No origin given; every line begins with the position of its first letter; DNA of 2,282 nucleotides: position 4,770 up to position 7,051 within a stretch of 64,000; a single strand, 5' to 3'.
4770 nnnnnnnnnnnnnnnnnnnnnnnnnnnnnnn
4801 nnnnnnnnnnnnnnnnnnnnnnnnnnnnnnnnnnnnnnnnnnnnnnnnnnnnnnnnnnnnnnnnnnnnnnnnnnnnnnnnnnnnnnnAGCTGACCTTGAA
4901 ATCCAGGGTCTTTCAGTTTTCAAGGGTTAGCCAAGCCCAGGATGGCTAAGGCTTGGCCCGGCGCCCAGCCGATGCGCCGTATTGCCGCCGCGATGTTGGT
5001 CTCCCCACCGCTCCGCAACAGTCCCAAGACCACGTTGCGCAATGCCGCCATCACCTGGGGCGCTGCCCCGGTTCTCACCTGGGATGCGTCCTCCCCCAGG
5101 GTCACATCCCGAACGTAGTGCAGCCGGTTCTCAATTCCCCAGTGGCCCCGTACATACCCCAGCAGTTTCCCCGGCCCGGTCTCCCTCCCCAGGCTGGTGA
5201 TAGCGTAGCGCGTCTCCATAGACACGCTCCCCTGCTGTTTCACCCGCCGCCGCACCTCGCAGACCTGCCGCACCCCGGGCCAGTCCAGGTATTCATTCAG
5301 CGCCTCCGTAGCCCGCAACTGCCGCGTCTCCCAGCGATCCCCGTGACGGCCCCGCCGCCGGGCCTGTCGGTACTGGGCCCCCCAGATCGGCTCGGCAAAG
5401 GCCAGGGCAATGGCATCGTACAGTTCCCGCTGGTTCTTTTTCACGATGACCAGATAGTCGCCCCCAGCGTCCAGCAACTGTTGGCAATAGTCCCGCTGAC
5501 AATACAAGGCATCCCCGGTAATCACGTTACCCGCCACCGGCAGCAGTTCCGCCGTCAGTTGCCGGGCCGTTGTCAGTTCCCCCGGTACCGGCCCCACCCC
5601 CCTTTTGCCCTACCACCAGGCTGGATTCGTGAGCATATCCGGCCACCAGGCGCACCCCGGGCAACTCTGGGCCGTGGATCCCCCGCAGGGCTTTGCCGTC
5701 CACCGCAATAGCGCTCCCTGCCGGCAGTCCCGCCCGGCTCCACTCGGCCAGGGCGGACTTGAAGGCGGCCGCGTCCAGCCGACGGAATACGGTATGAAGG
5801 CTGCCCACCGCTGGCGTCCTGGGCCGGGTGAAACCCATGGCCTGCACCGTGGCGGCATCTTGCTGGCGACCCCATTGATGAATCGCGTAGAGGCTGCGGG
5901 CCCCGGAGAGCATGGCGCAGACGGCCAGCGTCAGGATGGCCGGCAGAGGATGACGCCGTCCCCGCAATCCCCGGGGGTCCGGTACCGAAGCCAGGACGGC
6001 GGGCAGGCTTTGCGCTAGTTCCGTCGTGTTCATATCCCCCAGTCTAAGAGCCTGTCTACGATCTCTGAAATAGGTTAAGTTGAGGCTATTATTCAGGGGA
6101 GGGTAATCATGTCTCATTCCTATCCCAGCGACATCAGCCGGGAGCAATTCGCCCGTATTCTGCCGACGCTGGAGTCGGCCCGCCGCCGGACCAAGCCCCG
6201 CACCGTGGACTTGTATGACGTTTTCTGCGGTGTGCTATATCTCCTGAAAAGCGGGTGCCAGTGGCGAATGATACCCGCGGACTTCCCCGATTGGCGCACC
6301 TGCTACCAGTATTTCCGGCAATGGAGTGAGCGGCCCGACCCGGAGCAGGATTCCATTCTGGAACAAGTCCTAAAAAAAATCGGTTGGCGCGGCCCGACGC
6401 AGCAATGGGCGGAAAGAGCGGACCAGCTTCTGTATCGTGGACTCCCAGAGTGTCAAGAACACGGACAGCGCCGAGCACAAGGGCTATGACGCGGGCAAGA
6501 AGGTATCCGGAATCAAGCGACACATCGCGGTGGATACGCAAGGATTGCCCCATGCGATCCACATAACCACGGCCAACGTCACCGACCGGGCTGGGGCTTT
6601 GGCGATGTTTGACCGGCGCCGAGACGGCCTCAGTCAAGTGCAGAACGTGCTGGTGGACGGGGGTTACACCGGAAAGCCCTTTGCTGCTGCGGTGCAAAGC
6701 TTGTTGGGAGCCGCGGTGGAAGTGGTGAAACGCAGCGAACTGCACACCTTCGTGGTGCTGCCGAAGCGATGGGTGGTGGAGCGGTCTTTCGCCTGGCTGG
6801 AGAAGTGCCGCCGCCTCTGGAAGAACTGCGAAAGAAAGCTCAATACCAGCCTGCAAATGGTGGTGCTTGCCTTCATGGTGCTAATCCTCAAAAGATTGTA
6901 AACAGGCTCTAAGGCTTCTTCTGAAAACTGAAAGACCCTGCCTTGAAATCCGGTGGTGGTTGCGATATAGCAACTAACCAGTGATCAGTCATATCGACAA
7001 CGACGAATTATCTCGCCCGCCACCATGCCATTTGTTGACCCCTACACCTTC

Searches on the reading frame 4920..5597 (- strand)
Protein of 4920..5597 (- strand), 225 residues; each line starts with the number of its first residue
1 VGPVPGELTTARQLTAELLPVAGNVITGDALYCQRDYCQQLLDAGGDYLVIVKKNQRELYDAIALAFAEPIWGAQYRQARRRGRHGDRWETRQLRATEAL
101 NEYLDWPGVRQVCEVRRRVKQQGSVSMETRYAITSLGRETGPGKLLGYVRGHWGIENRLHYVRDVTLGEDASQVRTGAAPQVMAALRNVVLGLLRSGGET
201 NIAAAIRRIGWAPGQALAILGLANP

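Call 12: search_protein_families(library=pfam, proteins=[window:4920-5597:-])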
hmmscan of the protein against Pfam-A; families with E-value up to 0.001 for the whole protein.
window:4920-5597:- (225 aa): 1 family
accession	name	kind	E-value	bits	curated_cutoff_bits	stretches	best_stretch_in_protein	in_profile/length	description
PF01609.27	DDE_Tnp_1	-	7.7e-14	52.4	23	1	7-190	61-197/200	Transposase DDE domain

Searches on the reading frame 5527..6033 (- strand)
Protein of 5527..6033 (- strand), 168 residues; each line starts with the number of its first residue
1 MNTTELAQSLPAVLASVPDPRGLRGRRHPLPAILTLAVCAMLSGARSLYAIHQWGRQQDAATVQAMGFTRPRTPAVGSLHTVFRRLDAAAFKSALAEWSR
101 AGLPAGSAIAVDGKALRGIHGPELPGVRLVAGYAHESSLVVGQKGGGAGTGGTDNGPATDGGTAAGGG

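Call 12: search_protein_families(library=pfam, proteins=[window:5527-6033:-])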
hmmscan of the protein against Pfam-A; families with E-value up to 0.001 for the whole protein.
window:5527-6033:- (168 aa): 1 family
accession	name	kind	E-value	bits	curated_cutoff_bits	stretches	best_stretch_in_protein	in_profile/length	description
PF13808.11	DDE_Tnp_1_assoc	-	6.7e-20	71.4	32.3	1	13-98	3-87/88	DDE_Tnp_1-associated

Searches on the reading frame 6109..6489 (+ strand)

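Call 12: search_protein_families(library=pfam, proteins=[window:6109-6489:+])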
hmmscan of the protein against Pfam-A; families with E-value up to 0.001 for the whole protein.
window:6109-6489:+ (126 aa): 1 family
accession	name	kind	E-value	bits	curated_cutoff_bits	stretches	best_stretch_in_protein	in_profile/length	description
PF13340.11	DUF4096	-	2e-21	76.5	34.3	1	10-74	2-68/76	Putative transposase of IS4/5 family (DUF4096)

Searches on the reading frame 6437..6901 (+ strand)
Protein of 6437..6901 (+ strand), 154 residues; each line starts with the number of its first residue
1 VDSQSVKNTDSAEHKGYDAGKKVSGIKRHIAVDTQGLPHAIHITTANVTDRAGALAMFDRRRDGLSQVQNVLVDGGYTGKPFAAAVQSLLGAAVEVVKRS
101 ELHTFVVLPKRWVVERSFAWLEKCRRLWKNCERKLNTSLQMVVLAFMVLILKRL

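Call 12: search_protein_families(library=pfam, proteins=[window:6437-6901:+])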
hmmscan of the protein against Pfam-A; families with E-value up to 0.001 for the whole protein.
window:6437-6901:+ (154 aa): 2 families
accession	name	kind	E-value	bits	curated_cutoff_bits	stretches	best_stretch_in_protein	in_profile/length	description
PF01609.27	DDE_Tnp_1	-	7e-28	98.2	23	1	1-149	9-198/200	Transposase DDE domain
PF13586.12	DDE_Tnp_1_2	-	6.8e-11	42.9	29.2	1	71-152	1-86/86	Transposase DDE domain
